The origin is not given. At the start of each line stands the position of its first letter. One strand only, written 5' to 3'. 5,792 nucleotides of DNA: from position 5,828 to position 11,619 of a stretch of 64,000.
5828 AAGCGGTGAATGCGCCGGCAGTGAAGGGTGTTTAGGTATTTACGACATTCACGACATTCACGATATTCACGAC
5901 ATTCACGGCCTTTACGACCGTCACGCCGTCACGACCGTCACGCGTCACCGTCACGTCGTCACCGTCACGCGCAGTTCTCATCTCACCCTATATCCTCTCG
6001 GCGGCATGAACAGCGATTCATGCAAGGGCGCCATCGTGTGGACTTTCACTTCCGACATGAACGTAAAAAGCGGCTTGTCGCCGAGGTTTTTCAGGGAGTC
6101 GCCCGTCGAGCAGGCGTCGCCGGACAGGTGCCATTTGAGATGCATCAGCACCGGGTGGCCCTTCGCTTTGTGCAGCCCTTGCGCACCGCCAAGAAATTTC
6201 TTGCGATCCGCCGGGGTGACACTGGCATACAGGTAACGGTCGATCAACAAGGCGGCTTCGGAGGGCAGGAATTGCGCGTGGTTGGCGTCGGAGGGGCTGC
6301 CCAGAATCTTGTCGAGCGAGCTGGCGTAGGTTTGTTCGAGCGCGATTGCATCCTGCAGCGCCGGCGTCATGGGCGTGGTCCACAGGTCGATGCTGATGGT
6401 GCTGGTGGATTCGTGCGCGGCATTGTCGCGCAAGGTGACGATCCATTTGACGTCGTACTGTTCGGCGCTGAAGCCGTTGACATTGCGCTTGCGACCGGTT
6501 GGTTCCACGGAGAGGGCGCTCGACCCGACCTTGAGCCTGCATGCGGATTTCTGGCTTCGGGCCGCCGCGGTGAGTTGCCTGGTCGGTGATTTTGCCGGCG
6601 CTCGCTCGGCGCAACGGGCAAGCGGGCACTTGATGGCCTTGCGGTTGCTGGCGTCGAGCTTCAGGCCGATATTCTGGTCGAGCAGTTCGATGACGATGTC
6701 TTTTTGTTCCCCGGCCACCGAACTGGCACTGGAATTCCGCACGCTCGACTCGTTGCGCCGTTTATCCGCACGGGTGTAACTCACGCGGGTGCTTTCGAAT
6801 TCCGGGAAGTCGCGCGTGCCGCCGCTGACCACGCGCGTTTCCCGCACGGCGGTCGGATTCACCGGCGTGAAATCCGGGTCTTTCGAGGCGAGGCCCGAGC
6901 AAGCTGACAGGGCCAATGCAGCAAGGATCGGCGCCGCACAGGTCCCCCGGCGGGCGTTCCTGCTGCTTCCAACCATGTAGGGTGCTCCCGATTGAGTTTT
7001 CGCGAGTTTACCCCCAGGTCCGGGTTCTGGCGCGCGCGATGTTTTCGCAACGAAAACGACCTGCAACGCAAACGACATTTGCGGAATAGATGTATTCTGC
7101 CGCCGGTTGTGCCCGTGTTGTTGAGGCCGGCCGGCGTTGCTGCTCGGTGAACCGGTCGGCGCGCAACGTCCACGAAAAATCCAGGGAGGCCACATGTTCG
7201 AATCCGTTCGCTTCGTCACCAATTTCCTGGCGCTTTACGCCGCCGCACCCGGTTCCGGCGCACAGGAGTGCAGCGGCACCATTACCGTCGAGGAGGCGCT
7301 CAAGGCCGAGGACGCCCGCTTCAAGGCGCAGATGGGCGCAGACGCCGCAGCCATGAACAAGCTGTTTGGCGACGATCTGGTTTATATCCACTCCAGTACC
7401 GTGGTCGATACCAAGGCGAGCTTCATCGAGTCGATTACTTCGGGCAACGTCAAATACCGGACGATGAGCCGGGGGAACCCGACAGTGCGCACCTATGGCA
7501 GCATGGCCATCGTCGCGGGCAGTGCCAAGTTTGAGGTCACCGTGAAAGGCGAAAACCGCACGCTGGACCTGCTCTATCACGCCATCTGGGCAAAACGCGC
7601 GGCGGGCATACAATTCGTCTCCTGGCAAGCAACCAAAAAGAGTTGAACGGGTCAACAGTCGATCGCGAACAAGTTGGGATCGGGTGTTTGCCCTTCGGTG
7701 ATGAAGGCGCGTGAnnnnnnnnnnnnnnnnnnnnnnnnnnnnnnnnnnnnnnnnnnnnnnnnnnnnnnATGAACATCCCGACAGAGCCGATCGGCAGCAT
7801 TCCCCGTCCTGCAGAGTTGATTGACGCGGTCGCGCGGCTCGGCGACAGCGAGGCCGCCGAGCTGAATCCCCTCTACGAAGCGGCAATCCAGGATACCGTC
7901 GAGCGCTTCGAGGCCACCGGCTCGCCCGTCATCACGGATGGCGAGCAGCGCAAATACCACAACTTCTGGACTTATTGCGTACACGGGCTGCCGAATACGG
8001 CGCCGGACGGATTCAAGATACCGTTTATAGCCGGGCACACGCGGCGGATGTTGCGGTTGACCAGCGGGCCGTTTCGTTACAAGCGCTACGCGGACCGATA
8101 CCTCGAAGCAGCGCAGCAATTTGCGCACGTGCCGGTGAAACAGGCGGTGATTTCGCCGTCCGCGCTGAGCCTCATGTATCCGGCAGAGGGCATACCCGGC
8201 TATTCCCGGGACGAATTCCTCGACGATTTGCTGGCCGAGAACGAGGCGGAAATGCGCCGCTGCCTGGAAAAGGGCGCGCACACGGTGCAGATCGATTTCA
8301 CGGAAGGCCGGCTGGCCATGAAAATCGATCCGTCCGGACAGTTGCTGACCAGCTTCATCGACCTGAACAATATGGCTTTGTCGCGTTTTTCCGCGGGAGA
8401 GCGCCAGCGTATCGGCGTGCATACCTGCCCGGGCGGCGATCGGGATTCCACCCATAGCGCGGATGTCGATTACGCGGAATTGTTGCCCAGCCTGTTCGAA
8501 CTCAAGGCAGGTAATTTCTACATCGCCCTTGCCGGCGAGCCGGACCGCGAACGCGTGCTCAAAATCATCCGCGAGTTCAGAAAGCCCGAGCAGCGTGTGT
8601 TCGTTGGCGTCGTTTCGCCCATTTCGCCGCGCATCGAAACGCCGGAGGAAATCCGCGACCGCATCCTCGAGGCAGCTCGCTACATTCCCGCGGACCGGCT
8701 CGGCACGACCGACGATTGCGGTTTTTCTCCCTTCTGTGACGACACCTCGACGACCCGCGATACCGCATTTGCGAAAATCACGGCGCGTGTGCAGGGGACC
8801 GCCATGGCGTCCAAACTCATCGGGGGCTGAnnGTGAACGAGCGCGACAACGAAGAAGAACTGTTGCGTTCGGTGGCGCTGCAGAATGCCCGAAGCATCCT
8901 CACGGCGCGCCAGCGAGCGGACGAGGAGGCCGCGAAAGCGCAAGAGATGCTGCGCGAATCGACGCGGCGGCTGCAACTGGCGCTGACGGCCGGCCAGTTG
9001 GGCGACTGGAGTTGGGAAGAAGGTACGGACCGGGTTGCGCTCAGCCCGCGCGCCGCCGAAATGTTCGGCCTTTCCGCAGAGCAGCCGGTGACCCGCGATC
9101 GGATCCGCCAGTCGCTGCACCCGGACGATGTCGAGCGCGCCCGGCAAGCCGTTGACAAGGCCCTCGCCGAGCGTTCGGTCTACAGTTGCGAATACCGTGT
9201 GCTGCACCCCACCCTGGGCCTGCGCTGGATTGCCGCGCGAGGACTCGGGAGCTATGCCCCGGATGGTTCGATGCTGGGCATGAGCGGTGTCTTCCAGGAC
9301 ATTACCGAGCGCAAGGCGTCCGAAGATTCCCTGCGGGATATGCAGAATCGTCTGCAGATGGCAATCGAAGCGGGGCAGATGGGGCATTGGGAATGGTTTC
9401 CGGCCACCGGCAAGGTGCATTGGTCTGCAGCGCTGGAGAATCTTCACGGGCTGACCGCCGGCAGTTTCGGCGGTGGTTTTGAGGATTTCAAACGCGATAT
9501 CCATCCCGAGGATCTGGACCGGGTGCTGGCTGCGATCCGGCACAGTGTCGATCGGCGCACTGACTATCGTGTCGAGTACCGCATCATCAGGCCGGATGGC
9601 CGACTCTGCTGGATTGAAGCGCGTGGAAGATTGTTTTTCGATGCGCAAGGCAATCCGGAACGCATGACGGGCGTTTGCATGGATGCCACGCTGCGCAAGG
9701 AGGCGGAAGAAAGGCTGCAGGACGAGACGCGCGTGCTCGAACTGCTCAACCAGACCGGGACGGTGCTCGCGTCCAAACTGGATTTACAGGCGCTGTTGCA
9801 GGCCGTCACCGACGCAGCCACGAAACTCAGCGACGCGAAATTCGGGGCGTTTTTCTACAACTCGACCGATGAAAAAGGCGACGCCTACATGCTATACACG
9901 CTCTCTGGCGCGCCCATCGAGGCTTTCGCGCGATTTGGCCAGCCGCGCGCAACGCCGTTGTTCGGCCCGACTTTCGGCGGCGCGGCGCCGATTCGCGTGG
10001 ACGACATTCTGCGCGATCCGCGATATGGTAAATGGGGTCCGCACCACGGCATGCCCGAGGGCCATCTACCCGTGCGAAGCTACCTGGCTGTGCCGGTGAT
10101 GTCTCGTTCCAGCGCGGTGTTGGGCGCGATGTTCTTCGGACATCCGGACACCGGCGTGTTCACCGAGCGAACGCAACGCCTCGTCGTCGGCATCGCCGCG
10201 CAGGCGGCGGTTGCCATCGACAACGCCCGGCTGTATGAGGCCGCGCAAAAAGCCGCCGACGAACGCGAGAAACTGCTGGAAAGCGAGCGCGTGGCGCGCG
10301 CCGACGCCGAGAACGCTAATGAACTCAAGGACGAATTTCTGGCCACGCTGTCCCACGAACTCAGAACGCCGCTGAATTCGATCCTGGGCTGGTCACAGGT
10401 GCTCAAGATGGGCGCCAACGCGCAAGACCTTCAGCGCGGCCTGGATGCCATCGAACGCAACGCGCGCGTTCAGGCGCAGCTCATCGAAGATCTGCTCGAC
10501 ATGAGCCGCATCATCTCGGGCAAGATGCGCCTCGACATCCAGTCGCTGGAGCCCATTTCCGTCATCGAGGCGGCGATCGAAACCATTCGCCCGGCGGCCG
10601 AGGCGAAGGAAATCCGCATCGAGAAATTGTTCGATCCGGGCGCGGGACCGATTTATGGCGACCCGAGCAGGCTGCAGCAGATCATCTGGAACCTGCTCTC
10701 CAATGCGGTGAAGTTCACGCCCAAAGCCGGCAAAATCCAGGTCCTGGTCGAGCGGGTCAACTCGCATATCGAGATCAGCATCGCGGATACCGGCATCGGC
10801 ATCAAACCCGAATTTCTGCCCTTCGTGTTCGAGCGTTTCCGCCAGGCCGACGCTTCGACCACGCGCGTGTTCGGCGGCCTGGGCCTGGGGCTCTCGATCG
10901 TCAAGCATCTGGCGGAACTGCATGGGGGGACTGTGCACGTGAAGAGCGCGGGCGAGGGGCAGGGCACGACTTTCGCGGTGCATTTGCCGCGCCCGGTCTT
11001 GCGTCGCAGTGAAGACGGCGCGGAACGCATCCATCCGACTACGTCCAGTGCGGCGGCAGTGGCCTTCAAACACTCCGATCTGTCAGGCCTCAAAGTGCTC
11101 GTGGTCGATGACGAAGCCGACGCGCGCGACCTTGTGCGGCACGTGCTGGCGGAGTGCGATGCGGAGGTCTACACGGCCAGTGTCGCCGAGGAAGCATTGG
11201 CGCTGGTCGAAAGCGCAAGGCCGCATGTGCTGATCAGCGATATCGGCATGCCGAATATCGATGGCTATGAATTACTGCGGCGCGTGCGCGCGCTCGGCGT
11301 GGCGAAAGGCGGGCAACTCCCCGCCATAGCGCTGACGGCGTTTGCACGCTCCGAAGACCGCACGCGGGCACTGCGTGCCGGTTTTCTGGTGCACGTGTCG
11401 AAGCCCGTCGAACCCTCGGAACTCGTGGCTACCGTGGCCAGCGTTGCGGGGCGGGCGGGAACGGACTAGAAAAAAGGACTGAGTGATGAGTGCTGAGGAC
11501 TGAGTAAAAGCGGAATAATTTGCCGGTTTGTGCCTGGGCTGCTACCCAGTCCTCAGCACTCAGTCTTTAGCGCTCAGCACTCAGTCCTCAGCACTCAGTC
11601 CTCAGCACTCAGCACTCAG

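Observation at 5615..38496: Pervasive intergenic 'word-arm' palindromic element family (TCACG words plus a double-hairpin unit): at least 10 loci in 38 kb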

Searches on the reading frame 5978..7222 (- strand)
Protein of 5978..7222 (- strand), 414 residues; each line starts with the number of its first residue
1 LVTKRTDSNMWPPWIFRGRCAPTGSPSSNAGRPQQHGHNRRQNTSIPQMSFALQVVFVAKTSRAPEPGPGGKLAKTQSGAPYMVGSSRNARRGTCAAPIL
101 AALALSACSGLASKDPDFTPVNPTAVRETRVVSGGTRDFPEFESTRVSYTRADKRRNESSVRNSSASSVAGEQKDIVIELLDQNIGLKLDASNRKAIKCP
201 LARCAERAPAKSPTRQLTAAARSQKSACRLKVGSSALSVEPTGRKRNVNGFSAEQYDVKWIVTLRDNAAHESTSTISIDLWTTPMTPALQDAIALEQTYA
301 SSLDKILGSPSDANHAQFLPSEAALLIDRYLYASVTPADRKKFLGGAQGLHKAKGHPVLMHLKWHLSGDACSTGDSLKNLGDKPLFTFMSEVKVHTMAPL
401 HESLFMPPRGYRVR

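Call 11: search_protein_families(library=pfam, proteins=[window:5978-7222:-])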
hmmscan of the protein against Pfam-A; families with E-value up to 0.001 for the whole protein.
window:5978-7222:- (414 aa): 0 families

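Call 24: search_protein_families(library=pfam, max_evalue=0.01, proteins=[window:5978-7222:-])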
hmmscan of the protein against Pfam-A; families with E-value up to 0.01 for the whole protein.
window:5978-7222:- (414 aa): 0 families

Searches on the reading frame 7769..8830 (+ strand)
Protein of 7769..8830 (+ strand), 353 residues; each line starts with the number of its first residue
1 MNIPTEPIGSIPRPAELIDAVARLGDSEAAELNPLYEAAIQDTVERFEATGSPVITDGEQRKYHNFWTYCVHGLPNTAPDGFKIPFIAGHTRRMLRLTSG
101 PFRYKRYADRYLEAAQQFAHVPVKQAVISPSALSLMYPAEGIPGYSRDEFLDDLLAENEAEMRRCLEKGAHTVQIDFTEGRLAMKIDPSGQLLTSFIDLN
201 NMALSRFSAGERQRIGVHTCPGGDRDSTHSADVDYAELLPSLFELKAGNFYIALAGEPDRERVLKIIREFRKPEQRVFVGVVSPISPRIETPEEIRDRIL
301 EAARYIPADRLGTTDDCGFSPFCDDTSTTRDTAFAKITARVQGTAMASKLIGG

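Call 11: search_protein_families(library=pfam, proteins=[window:7769-8830:+])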
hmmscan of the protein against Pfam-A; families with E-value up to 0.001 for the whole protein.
window:7769-8830:+ (353 aa): 1 family
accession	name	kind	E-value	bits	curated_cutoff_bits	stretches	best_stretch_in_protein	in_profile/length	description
PF01717.24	Meth_synt_2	-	4.6e-12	46.3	21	1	4-319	2-303/324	Cobalamin-independent synthase, Catalytic domain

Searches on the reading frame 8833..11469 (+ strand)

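Call 11: search_protein_families(library=pfam, proteins=[window:8833-11469:+])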
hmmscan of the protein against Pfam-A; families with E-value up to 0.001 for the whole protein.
window:8833-11469:+ (878 aa): 10 families
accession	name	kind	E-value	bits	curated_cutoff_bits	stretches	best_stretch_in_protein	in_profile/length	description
PF08447.18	PAS_3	-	1.2e-40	138.1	25.6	2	195-281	2-88/89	PAS fold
PF02518.31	HATPase_c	-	1.3e-31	109.7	26.4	1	609-720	1-109/111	Histidine kinase-, DNA gyrase B-, and HSP90-like ATPase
PF00072.30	Response_reg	-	6.5e-23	81.5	30.2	1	755-868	1-110/111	Response regulator receiver domain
PF00512.31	HisKA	-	2.1e-17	63.4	26.9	1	499-562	2-65/66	His Kinase A (phospho-acceptor) domain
PF13185.12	GAF_2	-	1.3e-16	61.5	28.6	1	316-463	2-136/136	GAF domain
PF01590.32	GAF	-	4.5e-14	53.6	22.4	1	317-462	1-133/133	GAF domain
PF08448.16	PAS_4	-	3.6e-09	37.2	23.1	1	69-161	19-109/110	PAS fold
PF13492.12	GAF_3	-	1.1e-07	32.8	27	1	400-464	63-129/129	GAF domain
PF13426.13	PAS_9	-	1.6e-07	31.9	27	0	195-286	14-102/103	PAS domain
PF00989.32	PAS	-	2.1e-07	31.4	22.6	0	68-157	24-113/113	PAS fold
